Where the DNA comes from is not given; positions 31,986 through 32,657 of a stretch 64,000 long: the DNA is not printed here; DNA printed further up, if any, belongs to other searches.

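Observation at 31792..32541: vapBC toxin-antitoxin pair inserted between atpG and atpD of the F1 ATP synthase operon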

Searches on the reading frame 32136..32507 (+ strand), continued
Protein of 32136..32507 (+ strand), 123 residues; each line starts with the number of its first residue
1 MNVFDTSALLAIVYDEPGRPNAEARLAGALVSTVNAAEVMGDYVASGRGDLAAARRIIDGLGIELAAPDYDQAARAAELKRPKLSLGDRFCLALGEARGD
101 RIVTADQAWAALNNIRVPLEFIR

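Call 33: list_cluster_members(proteins=[P0012, P0032, P0020, P0013, L164:2770-3654:+, L171:2777-3649:+, L172:2775-3653:+, L173:2771-3649:+, L083:365-1249:+, L163:2778-3653:+])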
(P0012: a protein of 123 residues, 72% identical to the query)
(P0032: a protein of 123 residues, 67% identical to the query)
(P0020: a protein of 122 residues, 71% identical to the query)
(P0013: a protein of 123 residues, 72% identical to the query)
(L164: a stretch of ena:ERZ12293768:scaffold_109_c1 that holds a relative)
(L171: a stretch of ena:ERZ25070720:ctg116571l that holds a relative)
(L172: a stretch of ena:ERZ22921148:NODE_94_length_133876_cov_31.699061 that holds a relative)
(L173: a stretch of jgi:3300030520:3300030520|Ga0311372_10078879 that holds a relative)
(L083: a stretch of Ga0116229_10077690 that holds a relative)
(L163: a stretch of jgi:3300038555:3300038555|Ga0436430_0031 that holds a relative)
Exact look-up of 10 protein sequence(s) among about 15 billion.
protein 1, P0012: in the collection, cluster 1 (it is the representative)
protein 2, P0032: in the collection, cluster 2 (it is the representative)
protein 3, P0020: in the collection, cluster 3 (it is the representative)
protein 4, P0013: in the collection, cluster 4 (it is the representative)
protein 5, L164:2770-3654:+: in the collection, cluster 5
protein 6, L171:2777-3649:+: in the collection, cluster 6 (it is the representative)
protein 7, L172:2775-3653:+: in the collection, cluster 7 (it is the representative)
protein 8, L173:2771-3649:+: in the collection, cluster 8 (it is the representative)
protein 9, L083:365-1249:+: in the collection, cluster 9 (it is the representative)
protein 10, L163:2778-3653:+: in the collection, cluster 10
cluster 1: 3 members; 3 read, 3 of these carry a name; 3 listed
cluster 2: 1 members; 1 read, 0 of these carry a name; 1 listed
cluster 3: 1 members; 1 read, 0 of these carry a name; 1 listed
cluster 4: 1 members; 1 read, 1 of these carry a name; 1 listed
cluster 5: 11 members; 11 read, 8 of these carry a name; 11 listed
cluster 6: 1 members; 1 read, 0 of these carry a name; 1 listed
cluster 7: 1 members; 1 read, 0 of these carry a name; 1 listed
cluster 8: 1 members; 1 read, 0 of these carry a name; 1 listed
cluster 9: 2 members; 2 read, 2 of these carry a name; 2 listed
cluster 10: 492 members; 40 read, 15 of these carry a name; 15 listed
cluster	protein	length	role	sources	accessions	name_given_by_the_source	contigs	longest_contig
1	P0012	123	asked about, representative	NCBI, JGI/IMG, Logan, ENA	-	PIN domain nuclease of toxin-antitoxin system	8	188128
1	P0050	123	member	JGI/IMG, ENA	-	ribonuclease VapC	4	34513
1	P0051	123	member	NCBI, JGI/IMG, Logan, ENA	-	PIN domain nuclease of toxin-antitoxin system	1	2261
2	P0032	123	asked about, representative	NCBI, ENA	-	-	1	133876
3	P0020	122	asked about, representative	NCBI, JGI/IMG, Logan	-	-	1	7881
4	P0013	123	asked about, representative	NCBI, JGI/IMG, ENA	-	PIN domain nuclease of toxin-antitoxin system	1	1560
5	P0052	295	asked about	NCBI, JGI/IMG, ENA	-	F-type H+-transporting ATPase subunit gamma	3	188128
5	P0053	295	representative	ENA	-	-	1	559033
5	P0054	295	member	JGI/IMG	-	F-type H+-transporting ATPase subunit gamma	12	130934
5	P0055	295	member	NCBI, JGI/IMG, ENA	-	F-type H+-transporting ATPase subunit gamma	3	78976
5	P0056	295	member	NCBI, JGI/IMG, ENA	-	F-type H+-transporting ATPase subunit gamma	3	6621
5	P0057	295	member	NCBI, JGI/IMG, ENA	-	F-type H+-transporting ATPase subunit gamma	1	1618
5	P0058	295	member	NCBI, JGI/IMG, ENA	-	F-type H+-transporting ATPase subunit gamma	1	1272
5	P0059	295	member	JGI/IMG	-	F-type H+-transporting ATPase subunit gamma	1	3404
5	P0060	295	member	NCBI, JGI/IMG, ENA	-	F-type H+-transporting ATPase subunit gamma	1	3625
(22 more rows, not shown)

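Call 34: find_homologous_proteins(query=L164:2770-3654:+, max_evalue=1e-60)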
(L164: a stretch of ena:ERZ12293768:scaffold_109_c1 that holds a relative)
Query L164:2770-3654:+ (295 aa): 7986 proteins with E <= 1e-60 among 8000 candidates; the best 120 are listed.
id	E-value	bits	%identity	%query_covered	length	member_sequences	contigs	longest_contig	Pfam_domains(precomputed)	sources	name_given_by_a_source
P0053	1.9e-177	606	97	100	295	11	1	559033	PF00231.25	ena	-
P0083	1.7e-171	587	93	100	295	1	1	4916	PF00231.25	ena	-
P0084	7.8e-170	581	93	100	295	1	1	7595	PF00231.25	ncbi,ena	-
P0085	3.3e-168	576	92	100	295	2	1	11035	PF00231.25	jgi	jgi:F-type H+-transporting ATPase subunit gamma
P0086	2.9e-167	573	91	100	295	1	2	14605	PF00231.25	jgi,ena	jgi:F-type H+-transporting ATPase subunit gamma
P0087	1.2e-166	571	91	100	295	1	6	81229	PF00231.25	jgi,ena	-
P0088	1.2e-165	567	91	100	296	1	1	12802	PF00231.25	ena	-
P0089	2.5e-165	566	91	100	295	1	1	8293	PF00231.25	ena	-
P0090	4.4e-165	566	90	100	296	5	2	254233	PF00231.25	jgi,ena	jgi:F-type H+-transporting ATPase subunit gamma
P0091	6.7e-165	565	91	100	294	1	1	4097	PF00231.25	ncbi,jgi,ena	jgi:F-type H+-transporting ATPase subunit gamma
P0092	1.7e-156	537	86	100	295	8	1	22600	PF00231.25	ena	-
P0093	5.0e-156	536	84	100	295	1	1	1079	PF00231.25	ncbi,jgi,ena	jgi:F-type H+-transporting ATPase subunit gamma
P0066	2.7e-155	533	85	100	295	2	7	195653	PF00231.25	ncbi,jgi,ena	jgi:F-type H+-transporting ATPase subunit gamma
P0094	4.7e-154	529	85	100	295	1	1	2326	PF00231.25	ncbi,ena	-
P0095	8.8e-154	528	83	100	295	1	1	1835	PF00231.25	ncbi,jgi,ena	jgi:F-type H+-transporting ATPase subunit gamma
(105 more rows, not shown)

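Call 36: search_solved_structures(query=window:32136-32507:+, max_evalue=0.01, show_alignments=2)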
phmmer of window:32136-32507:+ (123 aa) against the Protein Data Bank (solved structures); distinct sequences matched with E-value up to 0.01: 0.

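Call 41: find_encoding_contigs(protein=P0009, flank=4000, max_places=2)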
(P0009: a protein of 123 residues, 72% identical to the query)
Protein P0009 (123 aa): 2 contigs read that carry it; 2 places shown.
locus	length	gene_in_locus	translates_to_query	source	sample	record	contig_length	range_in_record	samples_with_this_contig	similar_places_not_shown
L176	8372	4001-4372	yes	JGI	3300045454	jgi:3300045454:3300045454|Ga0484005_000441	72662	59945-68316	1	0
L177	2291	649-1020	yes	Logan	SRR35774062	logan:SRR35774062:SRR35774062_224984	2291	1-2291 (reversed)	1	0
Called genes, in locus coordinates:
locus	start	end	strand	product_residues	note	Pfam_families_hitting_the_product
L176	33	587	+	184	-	PF00213:OSCP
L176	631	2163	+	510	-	PF02874:ATP-synt_ab_N, PF00006:ATP-synt_ab, PF00306:ATP-synt_ab_C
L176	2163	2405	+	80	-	-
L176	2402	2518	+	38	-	-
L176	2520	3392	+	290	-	PF00231:ATP-synt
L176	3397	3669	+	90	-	-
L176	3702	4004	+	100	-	PF22513:FitA-like_RHH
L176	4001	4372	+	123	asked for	PF01850:PIN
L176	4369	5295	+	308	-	PF05721:PhyH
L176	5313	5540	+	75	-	-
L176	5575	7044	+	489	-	PF02874:ATP-synt_ab_N, PF00006:ATP-synt_ab, PF22919:ATP-synt_VA_C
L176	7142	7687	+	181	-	-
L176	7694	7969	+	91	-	PF02823:ATP-synt_DE_N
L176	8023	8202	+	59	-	-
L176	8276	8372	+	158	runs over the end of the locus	-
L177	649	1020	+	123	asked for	PF01850:PIN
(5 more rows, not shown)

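Call 42: find_encoding_contigs(protein=P0030, flank=4000, max_places=2)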
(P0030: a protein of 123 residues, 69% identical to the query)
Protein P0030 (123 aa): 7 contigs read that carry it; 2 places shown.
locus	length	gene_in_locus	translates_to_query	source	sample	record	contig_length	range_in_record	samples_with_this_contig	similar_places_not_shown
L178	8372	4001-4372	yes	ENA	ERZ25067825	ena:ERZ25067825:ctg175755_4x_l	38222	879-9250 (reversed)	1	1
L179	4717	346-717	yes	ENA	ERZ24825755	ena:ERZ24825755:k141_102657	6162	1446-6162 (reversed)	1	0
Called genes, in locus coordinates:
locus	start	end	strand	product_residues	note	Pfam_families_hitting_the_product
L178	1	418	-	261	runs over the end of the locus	PF03741:TerC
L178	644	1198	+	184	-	PF00213:OSCP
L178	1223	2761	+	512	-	PF02874:ATP-synt_ab_N, PF00006:ATP-synt_ab, PF00306:ATP-synt_ab_C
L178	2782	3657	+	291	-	PF00231:ATP-synt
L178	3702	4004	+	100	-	PF22513:FitA-like_RHH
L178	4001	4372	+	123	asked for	PF01850:PIN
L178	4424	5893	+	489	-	PF02874:ATP-synt_ab_N, PF00006:ATP-synt_ab, PF22919:ATP-synt_VA_C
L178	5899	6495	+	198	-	-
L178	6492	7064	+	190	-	-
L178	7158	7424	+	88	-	PF02823:ATP-synt_DE_N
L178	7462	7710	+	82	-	PF26604:CBU_0592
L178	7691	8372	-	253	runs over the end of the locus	PF00561:Abhydrolase_1, PF12146:Hydrolase_4, PF12697:Abhydrolase_6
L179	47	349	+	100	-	PF22513:FitA-like_RHH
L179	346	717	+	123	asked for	PF01850:PIN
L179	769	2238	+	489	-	PF02874:ATP-synt_ab_N, PF00006:ATP-synt_ab, PF22919:ATP-synt_VA_C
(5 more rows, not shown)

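Call 43: find_encoding_contigs(protein=P0018, flank=4000, max_places=2)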
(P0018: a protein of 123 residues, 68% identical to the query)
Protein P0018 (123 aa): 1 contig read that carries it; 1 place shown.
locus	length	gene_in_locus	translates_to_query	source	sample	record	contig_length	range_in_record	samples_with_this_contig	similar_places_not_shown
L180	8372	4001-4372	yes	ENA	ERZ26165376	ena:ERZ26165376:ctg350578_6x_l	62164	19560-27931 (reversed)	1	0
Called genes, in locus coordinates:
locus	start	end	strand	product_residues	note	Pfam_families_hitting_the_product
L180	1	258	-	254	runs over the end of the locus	PF03741:TerC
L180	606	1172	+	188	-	PF00213:OSCP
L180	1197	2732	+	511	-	PF02874:ATP-synt_ab_N, PF00006:ATP-synt_ab, PF00306:ATP-synt_ab_C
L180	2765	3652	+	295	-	PF00231:ATP-synt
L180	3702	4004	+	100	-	PF22513:FitA-like_RHH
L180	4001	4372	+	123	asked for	PF01850:PIN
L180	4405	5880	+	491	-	PF02874:ATP-synt_ab_N, PF00006:ATP-synt_ab, PF22919:ATP-synt_VA_C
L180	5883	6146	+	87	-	PF02823:ATP-synt_DE_N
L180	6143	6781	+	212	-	-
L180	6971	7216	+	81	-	PF26604:CBU_0592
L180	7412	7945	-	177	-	PF11911:DUF3429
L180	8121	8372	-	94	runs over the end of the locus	PF06627:DUF1153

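Call 58: search_solved_structures(query=A4, max_evalue=1, show_alignments=1)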
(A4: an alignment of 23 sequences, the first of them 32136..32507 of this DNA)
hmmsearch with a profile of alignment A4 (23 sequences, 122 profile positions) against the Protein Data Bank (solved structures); distinct sequences matched with E-value up to 1: 3.
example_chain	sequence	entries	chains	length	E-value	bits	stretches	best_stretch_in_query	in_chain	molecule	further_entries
4xgq_A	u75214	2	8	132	1.2e-06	31.8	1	1-113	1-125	Ribonuclease VapC30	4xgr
3dbo_B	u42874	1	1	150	0.00064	23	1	3-122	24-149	Uncharacterized protein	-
2fe1_A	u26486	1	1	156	0.061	16.6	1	3-110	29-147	conserved hypothetical protein PAE0151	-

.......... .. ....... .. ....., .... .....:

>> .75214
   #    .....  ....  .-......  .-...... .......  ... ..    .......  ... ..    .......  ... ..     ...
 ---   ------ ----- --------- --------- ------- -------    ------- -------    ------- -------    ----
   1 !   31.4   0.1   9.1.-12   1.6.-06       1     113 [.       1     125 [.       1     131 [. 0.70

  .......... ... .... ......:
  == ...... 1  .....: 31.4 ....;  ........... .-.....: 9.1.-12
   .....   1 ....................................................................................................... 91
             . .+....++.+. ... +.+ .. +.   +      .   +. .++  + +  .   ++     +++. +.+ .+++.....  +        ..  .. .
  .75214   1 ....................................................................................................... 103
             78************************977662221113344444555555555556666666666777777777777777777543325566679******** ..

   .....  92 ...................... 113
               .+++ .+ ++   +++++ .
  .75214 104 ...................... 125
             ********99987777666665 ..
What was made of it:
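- The profile hits VapC30 (call 58).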

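Call 62: search_protein_families(library=pfam, proteins=[L176:3397-3669:+, L176:2163-2405:+, L164:5989-6639:+], max_evalue=0.1)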
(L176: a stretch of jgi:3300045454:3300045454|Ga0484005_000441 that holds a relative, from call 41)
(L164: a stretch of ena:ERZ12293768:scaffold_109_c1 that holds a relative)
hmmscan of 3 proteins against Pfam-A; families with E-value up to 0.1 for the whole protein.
L176:3397-3669:+ (90 aa): 0 families

L176:2163-2405:+ (80 aa): 0 families

L164:5989-6639:+ (216 aa): 0 families

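Call 63: search_protein_families(library=padloc, proteins=[window:32136-32507:+], max_evalue=0.01)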
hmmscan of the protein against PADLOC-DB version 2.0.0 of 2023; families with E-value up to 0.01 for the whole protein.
window:32136-32507:+ (123 aa): 0 families

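Call 65: predict_structure(alignment_id=A6)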
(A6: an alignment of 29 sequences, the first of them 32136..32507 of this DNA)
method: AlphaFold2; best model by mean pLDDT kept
length: 123 residues; sequences in the alignment: 29
mean_pLDDT: 96.7   pTM: 0.88
mean pLDDT of the five models: 96.7, 96.5, 96.4, 96.3, 96.2
residues with pLDDT >= 90: 120; 70-90: 3; 50-70: 0; < 50: 0
segments of 3 or more residues with pLDDT < 50: none
pLDDT, mean of each block of 10 residues (from residue 1): 98 98 97 98 98 98 97 97 95 98 96 93 96
secondary structure, 60 per line:
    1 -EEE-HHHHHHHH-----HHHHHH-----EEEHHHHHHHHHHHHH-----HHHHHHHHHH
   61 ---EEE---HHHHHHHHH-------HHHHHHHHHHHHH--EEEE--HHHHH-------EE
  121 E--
elements in order: E2-4 H6-13 H19-24 E30-32 H33-45 H51-60 E64-66 H70-78 H86-98 E101-104 H107-111 E119-121
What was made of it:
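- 32136..32507 (+): vapC toxin, a 123-aa PIN-domain ribonuclease. Its start overlaps the vapB stop (ATGA), and a GGAG lies 8 nt upstream. Acidic residues are D5, E38, D88 and D106. The AlphaFold2 model has pLDDT 96.7 (call 65).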

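Call 68: find_encoding_contigs(protein=P0053, flank=3000, max_places=10)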
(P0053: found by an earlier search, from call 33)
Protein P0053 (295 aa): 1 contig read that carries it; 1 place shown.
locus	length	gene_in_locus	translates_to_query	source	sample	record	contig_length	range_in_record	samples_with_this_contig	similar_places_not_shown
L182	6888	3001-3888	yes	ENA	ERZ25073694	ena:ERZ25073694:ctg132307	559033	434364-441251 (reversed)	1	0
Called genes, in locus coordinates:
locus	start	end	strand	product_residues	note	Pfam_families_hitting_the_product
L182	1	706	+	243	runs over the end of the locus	PF03741:TerC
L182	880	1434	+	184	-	PF00213:OSCP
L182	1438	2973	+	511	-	PF02874:ATP-synt_ab_N, PF00006:ATP-synt_ab, PF00306:ATP-synt_ab_C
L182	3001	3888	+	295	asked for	PF00231:ATP-synt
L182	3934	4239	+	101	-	PF22513:FitA-like_RHH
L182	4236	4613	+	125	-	PF01850:PIN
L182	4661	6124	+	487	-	PF02874:ATP-synt_ab_N, PF00006:ATP-synt_ab, PF22919:ATP-synt_VA_C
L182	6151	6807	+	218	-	-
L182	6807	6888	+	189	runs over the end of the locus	-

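Call 70: fold_search(model_id=the predicted structure, library=pdb)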
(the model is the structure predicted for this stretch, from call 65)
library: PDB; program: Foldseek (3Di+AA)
matches with E <= 10: 321; with E <= 0.001: 46
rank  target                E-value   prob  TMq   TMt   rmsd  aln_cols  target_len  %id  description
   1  4xgq_A                4.5e-07  1.00  0.78  0.73   3.1       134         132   25  Crystal structure of addiction module from Mycobacterial species (released 2015-08-12)
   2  4xgr_C                1.8e-06  1.00  0.79  0.77   2.6       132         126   24  Crystal structure of addiction module from Mycobacterial species (released 2015-08-12)
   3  4xgr_A                5.3e-06  1.00  0.76  0.73   2.9       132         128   24  Crystal structure of addiction module from Mycobacterial species (released 2015-08-12)
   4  6sd6_D                1.4e-05  1.00  0.76  0.72   3.3       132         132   16  Structure of VapBC from Shigella sonnei (released 2020-08-26)
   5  9h6a_A                1.5e-05  1.00  0.77  0.72   2.9       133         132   18  Crystal structure of the E. coli F-plasmid VapBC toxin-antitoxin complex (released 2024-12-18)
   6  7by2_B                1.8e-05  1.00  0.73  0.75   3.2       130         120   20  Toxin-antitoxin complex from Klebsiella pneumoniae (released 2021-04-28)
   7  5ecw_A                2.2e-05  1.00  0.71  0.67   3.2       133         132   16  Structure of the Shigella flexneri VapC mutant D7A (released 2016-02-17)
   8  6a7v_C                3.1e-05  1.00  0.68  0.62   4.7       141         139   19  Crystal structure of Mycobacterium tuberculosis VapBC11 toxin-antitoxin complex (released 2018-10-10)
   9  3tnd_A                4.0e-05  1.00  0.77  0.73   3.1       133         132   17  Crystal structure of Shigella flexneri VapBC toxin-antitoxin complex (released 2011-11-02)
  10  5x3t_B                4.9e-05  1.00  0.76  0.69   2.9       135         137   24  VapBC from Mycobacterium tuberculosis (released 2017-06-07)
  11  3h87_B                4.9e-05  1.00  0.70  0.64   3.9       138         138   21  Rv0301 Rv0300 Toxin Antitoxin Complex from Mycobacterium tuberculosis (released 2009-05-05)
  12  6a7v_G                4.9e-05  1.00  0.67  0.60   4.6       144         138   21  Crystal structure of Mycobacterium tuberculosis VapBC11 toxin-antitoxin complex (released 2018-10-10)
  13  5ed0_A                6.8e-05  1.00  0.76  0.72   2.7       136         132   16  Structure of the Shigella flexneri VapC mutant D7N (released 2016-02-17)
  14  7by3_B                6.8e-05  1.00  0.69  0.69   4.0       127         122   22  Toxin-antitoxin complex from klebsiella pneumoniae (released 2021-04-28)
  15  5ecd_A                7.3e-05  1.00  0.74  0.70   3.0       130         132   17  Structure of the Shigella flexneri VapC mutant D98N crystal form 1 (released 2016-02-17)
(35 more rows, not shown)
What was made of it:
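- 32136..32507 (+): The top Foldseek hits are VapC30 (4xgq, TM 0.78) and other VapC toxins (call 70).
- On Type II toxin-antitoxin system, VapBC class: The top 27 Foldseek hits are VapC or PIN toxins, with TM up to 0.79 (call 70).
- The AlphaFold2 model has pLDDT 96.7, and Foldseek hits solved VapCs (calls 65, 70).
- Tried and rejected: The profile and the fold search succeeded (calls 58, 70).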
